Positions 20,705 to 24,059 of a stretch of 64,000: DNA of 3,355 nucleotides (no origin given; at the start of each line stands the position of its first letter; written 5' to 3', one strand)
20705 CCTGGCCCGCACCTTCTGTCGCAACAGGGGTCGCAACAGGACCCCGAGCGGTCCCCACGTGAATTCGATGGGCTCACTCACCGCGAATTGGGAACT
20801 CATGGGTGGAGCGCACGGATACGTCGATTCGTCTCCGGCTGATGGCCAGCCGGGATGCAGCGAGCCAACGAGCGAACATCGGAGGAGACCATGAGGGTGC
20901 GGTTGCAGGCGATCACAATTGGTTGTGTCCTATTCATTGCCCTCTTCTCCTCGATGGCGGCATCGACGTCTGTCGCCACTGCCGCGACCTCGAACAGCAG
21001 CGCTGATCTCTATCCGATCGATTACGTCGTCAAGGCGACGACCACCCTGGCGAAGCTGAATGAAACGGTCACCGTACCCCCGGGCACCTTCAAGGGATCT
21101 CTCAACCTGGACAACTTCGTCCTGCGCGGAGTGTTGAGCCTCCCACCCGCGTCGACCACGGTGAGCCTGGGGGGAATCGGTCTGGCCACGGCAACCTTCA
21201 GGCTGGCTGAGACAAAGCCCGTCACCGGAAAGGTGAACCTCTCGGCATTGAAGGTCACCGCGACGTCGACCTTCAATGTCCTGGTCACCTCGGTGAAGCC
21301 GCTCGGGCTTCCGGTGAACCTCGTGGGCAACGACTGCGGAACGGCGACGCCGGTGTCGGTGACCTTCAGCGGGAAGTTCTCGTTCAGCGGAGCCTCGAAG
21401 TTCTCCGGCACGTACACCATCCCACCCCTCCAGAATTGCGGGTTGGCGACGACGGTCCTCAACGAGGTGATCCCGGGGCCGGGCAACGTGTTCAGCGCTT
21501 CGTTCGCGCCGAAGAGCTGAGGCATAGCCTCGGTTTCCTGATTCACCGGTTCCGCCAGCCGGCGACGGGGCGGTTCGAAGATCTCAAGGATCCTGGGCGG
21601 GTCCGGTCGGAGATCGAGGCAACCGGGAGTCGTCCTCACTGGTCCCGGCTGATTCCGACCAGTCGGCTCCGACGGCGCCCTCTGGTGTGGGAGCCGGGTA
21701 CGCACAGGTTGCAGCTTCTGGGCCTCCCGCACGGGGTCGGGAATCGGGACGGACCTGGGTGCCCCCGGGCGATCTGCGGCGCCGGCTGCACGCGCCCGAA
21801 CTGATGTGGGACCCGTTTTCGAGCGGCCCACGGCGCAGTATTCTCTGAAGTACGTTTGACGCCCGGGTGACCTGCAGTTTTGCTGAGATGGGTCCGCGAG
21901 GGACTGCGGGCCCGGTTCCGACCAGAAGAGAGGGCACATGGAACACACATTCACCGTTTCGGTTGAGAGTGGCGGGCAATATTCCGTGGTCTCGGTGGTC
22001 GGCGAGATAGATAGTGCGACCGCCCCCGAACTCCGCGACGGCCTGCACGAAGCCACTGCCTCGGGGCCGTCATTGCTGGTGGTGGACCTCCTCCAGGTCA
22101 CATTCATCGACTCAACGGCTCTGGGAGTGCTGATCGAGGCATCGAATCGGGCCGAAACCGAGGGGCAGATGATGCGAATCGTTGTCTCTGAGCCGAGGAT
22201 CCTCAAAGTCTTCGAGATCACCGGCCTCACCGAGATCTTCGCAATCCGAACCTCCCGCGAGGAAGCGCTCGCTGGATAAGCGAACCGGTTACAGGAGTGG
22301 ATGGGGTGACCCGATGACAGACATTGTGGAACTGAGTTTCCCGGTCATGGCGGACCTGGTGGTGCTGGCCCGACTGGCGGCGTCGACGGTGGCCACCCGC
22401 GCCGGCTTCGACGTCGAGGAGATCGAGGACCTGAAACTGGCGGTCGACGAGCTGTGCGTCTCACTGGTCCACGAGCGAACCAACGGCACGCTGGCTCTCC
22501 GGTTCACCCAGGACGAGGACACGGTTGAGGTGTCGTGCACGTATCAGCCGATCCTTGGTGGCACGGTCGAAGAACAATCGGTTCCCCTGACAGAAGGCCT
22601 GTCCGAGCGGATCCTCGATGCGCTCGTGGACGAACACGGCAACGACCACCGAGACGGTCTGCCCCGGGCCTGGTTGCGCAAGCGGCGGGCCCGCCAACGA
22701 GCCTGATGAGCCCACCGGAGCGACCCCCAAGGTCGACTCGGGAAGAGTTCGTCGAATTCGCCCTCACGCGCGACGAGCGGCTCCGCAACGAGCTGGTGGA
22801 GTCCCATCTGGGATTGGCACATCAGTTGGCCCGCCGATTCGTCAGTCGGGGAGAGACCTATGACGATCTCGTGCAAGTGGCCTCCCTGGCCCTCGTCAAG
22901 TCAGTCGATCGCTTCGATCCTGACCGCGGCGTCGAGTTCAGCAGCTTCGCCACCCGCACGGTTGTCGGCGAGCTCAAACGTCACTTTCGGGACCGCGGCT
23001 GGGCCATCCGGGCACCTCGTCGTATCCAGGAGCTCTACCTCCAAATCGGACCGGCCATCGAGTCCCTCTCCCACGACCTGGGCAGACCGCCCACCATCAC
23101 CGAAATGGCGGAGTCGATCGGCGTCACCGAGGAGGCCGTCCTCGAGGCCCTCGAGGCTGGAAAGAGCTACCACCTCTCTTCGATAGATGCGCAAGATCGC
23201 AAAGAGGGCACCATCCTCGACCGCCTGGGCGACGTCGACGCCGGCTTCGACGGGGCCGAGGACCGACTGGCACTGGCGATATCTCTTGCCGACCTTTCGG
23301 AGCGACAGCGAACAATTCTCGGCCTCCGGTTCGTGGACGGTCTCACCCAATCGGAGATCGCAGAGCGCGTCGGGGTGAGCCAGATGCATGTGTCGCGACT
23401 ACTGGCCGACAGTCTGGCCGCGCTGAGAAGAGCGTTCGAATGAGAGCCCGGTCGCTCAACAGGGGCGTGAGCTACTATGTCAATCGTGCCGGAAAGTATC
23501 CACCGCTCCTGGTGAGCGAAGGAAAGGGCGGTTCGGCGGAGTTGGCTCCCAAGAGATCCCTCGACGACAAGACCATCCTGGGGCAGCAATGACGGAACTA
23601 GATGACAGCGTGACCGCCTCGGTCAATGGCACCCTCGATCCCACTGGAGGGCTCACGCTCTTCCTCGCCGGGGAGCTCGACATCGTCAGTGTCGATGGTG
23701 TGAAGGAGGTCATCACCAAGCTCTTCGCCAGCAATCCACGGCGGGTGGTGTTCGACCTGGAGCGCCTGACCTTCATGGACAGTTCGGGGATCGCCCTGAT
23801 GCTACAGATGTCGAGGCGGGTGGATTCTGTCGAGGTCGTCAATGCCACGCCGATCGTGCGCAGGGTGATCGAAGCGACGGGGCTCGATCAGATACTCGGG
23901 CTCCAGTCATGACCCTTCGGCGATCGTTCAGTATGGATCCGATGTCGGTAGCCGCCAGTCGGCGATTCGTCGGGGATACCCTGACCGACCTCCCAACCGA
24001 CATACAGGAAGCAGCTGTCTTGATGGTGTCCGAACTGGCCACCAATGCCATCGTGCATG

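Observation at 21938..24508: Two partner-switching modules around one SigB/F-type sigma factor; the sigma-adjacent anti-sigma looks like a pseudokinase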

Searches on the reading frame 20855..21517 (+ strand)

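Call 5: search_protein_families(library=pfam, proteins=[window:20855-21517:+], max_evalue=1)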
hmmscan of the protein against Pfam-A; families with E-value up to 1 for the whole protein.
window:20855-21517:+ (221 aa): 1 family
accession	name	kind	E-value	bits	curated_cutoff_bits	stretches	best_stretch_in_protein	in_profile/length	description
PF23516.1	YthB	-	0.089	13.4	27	1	193-207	11-25/32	YthB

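Call 6: search_protein_families(library=ncbifam, proteins=[window:20855-21517:+], max_evalue=1)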
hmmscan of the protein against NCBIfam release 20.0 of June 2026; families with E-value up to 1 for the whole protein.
window:20855-21517:+ (221 aa): 0 families

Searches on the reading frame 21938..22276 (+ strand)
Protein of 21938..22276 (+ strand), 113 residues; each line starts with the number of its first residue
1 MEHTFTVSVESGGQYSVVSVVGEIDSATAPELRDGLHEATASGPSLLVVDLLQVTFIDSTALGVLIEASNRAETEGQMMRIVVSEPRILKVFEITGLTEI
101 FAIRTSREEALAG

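Call 5: search_protein_families(library=pfam, proteins=[window:21938-22276:+], max_evalue=1)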
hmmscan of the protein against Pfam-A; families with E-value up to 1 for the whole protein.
window:21938-22276:+ (113 aa): 2 families
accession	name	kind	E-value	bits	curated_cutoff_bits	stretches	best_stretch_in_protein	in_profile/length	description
PF01740.26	STAS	-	2.4e-18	66.3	22.6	1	15-110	10-106/106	STAS domain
PF13466.11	STAS_2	-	1e-14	54.9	29.2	1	18-97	1-79/80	STAS domain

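Call 6: search_protein_families(library=ncbifam, proteins=[window:21938-22276:+], max_evalue=1)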
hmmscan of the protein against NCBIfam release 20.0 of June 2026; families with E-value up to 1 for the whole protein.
window:21938-22276:+ (113 aa): 5 families
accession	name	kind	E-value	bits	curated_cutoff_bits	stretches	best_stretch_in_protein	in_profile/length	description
TIGR00377.1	ant_ant_sig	superfamily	6.4e-23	80.7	53.45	1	5-108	3-107/108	anti-sigma factor antagonist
TIGR02886.1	spore_II_AA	equivalog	1.9e-15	56.7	114.75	1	11-111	5-106/106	anti-sigma F factor antagonist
NF045506.1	antisigant_RssC_Pseudo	equivalog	0.0002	21.2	250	1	17-105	16-106/159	anti-sigma factor antagonist RssC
NF002134.0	PRK00971.1-4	equivalog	0.0039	16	557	1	10-88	324-401/429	glutaminase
NF033618.0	mlaB_1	equivalog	0.013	15.9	90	1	20-100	14-91/94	lipid asymmetry maintenance protein MlaB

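Call 25: search_solved_structures(query=window:21938-22276:+, max_evalue=0.01, show_alignments=3)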
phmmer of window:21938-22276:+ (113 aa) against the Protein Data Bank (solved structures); distinct sequences matched with E-value up to 0.01: 10.
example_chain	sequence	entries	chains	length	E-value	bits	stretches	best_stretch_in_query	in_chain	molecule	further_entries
4qtp_A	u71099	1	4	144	3.9e-10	43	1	5-111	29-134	Anti-sigma factor antagonist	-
6m36_B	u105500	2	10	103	5.4e-10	42.5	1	11-104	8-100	Anti-sigma-B factor antagonist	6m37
1th8_B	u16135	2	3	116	1.9e-09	40.8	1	12-111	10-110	Anti-sigma F factor antagonist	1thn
1tid_B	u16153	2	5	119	4.5e-09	39.5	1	9-111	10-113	Anti-sigma F factor antagonist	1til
8ih8_A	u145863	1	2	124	1.3e-08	38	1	5-113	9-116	Anti-sigma-F factor antagonist RsfB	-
1sbo_A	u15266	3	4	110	1.5e-07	34.7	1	14-110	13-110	Putative anti-sigma factor antagonist TM1442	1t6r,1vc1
1auz_A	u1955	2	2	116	1.9e-06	31.1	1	18-111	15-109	SPOIIAA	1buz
4hyl_A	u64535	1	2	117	1.4e-05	28.4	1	15-111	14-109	Stage II sporulation protein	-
1h4y_A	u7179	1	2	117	0.0023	21.2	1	16-110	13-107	ANTI-SIGMA F FACTOR ANTAGONIST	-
1h4x_A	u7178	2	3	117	0.0044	20.3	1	16-110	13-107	ANTI-SIGMA F FACTOR ANTAGONIST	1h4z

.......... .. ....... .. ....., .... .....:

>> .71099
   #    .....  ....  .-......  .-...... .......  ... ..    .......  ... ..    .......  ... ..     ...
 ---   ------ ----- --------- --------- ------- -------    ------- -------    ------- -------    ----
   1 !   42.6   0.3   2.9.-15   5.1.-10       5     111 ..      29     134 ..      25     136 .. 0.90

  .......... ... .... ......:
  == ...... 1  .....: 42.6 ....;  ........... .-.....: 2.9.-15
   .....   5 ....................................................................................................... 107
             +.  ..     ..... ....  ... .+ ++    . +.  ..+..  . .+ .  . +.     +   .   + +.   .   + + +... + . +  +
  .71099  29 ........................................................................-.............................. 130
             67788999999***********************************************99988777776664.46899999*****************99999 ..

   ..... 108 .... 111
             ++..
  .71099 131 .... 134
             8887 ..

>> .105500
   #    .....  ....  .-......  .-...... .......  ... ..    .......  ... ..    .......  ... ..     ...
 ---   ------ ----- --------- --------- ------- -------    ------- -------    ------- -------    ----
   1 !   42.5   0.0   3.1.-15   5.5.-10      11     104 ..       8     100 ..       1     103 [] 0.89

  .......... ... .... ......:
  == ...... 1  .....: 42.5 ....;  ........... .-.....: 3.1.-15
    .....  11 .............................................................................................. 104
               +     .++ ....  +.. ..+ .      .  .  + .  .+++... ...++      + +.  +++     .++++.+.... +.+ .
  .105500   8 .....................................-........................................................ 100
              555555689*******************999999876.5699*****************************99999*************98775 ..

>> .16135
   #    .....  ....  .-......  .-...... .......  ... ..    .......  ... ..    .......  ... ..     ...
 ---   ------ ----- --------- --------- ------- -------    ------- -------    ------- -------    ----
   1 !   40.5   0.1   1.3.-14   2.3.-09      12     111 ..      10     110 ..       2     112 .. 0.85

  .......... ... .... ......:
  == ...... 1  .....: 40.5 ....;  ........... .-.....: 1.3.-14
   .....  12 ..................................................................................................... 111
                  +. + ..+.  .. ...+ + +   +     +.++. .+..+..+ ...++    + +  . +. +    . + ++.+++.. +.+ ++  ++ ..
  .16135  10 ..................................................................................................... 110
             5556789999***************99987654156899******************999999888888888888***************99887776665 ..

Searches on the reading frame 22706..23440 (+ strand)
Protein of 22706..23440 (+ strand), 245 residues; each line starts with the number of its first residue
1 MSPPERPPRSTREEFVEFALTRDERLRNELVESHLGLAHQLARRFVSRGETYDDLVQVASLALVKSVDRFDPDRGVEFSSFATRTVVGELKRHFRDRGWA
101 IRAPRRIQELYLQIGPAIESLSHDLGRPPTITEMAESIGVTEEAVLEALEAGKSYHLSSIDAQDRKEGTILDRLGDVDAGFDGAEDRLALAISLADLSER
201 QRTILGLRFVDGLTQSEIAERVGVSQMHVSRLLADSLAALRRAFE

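Call 5: search_protein_families(library=pfam, proteins=[window:22706-23440:+], max_evalue=1)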
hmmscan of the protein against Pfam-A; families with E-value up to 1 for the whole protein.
window:22706-23440:+ (245 aa): 32 families (the best 25 are shown)
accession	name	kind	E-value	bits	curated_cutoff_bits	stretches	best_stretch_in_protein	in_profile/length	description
PF04542.20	Sigma70_r2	-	5.6e-20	71.3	24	1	30-99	1-70/71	Sigma-70 region 2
PF04545.22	Sigma70_r4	-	2.9e-17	62.3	24.1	1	194-241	2-49/50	Sigma-70, region 4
PF04539.22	Sigma70_r3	-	4.1e-14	52.9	25.3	1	113-176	5-68/78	Sigma-70 region 3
PF08281.18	Sigma70_r4_2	-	3.2e-08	33.5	25.7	1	194-239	8-53/54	Sigma-70, region 4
PF13545.12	HTH_Crp_2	-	3.9e-06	27.2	27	1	190-234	3-44/70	Crp-like helix-turn-helix domain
PF13384.12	HTH_23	-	5.6e-05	23.3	24.6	1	198-234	3-39/50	Homeodomain-like domain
PF07638.17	Sigma70_ECF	-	0.00014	22.2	21.1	1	182-234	118-173/185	ECF sigma factor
PF01381.28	HTH_3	-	0.00022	21.6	23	1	212-234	9-31/55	Helix-turn-helix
PF13412.12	HTH_24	-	0.00033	20.6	21.9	1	212-232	17-37/48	Winged helix-turn-helix DNA-binding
PF13404.12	HTH_AsnC-type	-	0.00066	19.9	27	0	214-231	19-36/42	AsnC-type helix-turn-helix domain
PF13560.12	HTH_31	-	0.0014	19.4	27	1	200-235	12-37/64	Helix-turn-helix domain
PF16509.11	KORA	-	0.0014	19.3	26.7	1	191-239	9-57/84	TrfB plasmid transcriptional repressor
PF04967.18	HTH_10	-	0.0022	18.2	23.1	0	129-151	24-46/53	HTH DNA binding domain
PF01047.28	MarR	-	0.0035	17.7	24.6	1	212-233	17-38/59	MarR family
PF00196.25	GerE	-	0.0045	17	23.5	1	197-229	3-34/57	Bacterial regulatory proteins, luxR family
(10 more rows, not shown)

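Call 6: search_protein_families(library=ncbifam, proteins=[window:22706-23440:+], max_evalue=1)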
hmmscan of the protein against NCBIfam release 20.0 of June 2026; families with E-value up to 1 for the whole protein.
window:22706-23440:+ (245 aa): 108 families (the best 25 are shown)
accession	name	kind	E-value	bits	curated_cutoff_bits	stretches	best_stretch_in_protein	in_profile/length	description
NF005514.0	PRK07122.1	subfamily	5.9e-79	264.9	372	1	23-243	38-262/264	RNA polymerase sigma factor SigF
TIGR02980.1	SigBFG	subfamily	4.3e-77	258.8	234.35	1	24-243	2-225/227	SigB/SigF/SigG family RNA polymerase sigma factor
TIGR02941.1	Sigma_B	equivalog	2.3e-55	187.8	315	1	22-243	26-252/255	RNA polymerase sigma factor SigB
TIGR02885.1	spore_sigF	equivalog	2.2e-47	161.9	321.45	1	17-242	3-229/231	RNA polymerase sporulation sigma factor SigF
NF005644.0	PRK07408.1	subfamily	8.1e-47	160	261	1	11-242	13-251/258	RNA polymerase sigma factor SigF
NF004052.0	PRK05572.1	subfamily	3.3e-45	154.5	311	1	13-242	20-248/252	SigF/SigG family RNA polymerase sporulation sigma factor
NF006071.0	PRK08215.1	equivalog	1.6e-39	136.1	372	1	21-243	33-256/258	RNA polymerase sporulation sigma factor SigG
TIGR02850.1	spore_sigG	equivalog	3.9e-36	124.8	457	1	12-242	22-252/254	RNA polymerase sporulation sigma factor SigG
TIGR02937.1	sigma70-ECF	superfamily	5.1e-32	110.8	42.9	1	26-243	2-164/165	sigma-70 family RNA polymerase sigma factor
TIGR02479.1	FliA_WhiG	subfamily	8.7e-27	94.3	189.6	1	32-243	3-222/224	FliA/WhiG family RNA polymerase sigma factor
NF005413.0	PRK06986.1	subfamily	1.8e-23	83.6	201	1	28-243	16-235/241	RNA polymerase sigma factor FliA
TIGR02997.1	Sig70-cyanoRpoD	subfamily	2e-23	83.1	384.5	1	17-241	66-298/298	RNA polymerase sigma factor, RpoD/SigA family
NF005642.0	PRK07405.1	subfamily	2.6e-23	82.7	524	1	18-243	75-308/318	RNA polymerase sigma factor SigD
TIGR02394.1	rpoS_proteo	equivalog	3.4e-22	79.3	378.7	1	18-244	39-274/285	RNA polymerase sigma factor RpoS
NF004615.0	PRK05949.1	subfamily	1.4e-21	76.7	530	1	13-242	79-316/327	RNA polymerase sigma factor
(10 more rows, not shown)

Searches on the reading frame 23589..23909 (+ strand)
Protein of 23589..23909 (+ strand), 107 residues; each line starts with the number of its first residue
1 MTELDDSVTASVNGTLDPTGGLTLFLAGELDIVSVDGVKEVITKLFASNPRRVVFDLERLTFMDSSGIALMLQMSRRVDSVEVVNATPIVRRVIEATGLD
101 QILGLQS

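Call 5: search_protein_families(library=pfam, proteins=[window:23589-23909:+], max_evalue=1)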
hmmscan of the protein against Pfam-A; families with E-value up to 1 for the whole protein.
window:23589-23909:+ (107 aa): 2 families
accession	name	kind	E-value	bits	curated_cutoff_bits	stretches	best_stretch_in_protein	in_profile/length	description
PF01740.26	STAS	-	1.5e-15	57.3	22.6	1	22-103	11-97/106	STAS domain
PF13466.11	STAS_2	-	6.2e-12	46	29.2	1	26-100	3-80/80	STAS domain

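Call 6: search_protein_families(library=ncbifam, proteins=[window:23589-23909:+], max_evalue=1)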
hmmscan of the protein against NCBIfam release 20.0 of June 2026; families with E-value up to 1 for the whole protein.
window:23589-23909:+ (107 aa): 5 families
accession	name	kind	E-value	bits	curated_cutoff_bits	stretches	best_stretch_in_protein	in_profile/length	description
TIGR00377.1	ant_ant_sig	superfamily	1.8e-18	66.4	53.45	1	23-104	15-101/108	anti-sigma factor antagonist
TIGR02886.1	spore_II_AA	equivalog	4.2e-14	52.4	114.75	1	22-103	10-96/106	anti-sigma F factor antagonist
NF047705.1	slr1659_superfam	superfamily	1.4e-05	25.4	100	1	26-74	21-72/111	slr1659 superfamily regulator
NF033618.0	mlaB_1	equivalog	0.00039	20.8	90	1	23-79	11-64/94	lipid asymmetry maintenance protein MlaB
NF045506.1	antisigant_RssC_Pseudo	equivalog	0.017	14.9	250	1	20-104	13-103/159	anti-sigma factor antagonist RssC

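Call 26: search_solved_structures(query=window:23589-23909:+, max_evalue=0.01, show_alignments=3)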
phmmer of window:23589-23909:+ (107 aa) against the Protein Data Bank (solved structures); distinct sequences matched with E-value up to 0.01: 8.
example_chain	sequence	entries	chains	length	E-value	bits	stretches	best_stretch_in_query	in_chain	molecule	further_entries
1h4y_A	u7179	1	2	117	1.2e-08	38.5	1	24-100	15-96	ANTI-SIGMA F FACTOR ANTAGONIST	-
8ih8_A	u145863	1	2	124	1.5e-08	38.3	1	6-104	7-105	Anti-sigma-F factor antagonist RsfB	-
1h4x_A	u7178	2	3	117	3.2e-08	37.2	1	24-100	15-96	ANTI-SIGMA F FACTOR ANTAGONIST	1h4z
1th8_B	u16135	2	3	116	1.2e-07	35.4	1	22-105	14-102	Anti-sigma F factor antagonist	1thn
1auz_A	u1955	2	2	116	1.2e-07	35.3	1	22-104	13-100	SPOIIAA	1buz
1tid_B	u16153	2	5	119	3.3e-07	33.9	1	22-105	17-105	Anti-sigma F factor antagonist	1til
4qtp_A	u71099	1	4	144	2e-06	31.4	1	6-103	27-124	Anti-sigma factor antagonist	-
1sbo_A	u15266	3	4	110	0.0018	22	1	26-103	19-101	Putative anti-sigma factor antagonist TM1442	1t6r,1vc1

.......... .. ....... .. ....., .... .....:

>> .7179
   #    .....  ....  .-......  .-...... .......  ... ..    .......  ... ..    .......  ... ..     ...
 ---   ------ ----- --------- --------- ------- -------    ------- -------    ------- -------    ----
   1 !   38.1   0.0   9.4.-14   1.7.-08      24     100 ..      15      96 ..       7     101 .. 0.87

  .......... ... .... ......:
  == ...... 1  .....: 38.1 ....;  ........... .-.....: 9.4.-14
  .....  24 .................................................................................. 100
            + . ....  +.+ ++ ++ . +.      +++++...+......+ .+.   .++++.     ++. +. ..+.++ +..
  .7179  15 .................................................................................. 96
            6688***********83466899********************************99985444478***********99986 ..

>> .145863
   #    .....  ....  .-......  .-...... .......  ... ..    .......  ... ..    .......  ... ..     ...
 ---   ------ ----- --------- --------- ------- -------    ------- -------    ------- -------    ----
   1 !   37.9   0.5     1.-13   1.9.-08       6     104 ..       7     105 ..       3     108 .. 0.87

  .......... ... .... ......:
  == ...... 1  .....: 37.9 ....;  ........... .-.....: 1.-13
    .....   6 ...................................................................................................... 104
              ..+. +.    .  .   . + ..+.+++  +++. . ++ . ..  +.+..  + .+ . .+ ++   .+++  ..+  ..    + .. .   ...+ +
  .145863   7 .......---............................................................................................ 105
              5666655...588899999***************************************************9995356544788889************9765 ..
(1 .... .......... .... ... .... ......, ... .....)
